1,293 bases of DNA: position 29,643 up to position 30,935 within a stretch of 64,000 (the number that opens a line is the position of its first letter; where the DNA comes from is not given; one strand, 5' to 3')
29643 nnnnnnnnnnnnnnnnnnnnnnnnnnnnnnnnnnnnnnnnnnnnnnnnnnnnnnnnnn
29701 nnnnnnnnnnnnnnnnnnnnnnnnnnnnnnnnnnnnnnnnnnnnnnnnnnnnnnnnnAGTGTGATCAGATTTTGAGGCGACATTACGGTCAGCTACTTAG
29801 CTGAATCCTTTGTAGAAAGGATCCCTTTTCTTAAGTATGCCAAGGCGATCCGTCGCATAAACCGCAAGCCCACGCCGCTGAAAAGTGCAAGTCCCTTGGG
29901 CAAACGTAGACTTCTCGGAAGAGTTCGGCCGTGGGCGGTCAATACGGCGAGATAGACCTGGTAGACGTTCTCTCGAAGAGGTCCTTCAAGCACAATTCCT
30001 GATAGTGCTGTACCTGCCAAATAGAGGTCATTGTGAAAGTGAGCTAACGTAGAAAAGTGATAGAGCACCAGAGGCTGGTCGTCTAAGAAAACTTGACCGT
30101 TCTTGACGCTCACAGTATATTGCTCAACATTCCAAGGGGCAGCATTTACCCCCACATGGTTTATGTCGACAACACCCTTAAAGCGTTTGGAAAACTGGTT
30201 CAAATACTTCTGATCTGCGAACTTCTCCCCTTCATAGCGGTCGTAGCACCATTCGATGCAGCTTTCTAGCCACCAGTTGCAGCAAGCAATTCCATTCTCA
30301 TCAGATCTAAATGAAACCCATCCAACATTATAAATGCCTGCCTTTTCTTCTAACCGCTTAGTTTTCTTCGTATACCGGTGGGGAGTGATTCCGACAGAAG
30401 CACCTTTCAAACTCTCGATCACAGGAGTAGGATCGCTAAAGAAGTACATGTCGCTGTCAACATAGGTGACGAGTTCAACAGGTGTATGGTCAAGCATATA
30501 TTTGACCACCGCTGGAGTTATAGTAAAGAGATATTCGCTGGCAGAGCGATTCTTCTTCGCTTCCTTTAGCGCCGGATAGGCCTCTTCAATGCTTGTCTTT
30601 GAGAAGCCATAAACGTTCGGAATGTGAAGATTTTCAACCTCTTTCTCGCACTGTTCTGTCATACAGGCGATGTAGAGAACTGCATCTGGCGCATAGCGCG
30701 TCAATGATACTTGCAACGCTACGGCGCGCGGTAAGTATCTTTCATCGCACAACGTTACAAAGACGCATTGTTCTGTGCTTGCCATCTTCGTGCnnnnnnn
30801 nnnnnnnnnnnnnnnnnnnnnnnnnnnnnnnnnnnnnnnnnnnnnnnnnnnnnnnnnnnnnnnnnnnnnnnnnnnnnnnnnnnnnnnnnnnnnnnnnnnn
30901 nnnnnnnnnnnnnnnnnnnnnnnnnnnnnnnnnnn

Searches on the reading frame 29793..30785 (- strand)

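Call 83: search_protein_families(library=pfam, proteins=[window:29793-30785:-], max_evalue=0.0001)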
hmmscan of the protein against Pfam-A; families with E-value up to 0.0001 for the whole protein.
window:29793-30785:- (330 aa): 0 families

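Call 101: search_protein_families(library=pfam, proteins=[window:29793-30785:-], max_evalue=0.01)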
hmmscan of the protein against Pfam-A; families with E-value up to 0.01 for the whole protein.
window:29793-30785:- (330 aa): 1 family
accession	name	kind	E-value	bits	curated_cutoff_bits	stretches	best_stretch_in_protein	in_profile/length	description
PF03407.22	Nucleotid_trans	-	0.0032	17.9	22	1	107-200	70-153/208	Nucleotide-diphospho-sugar transferase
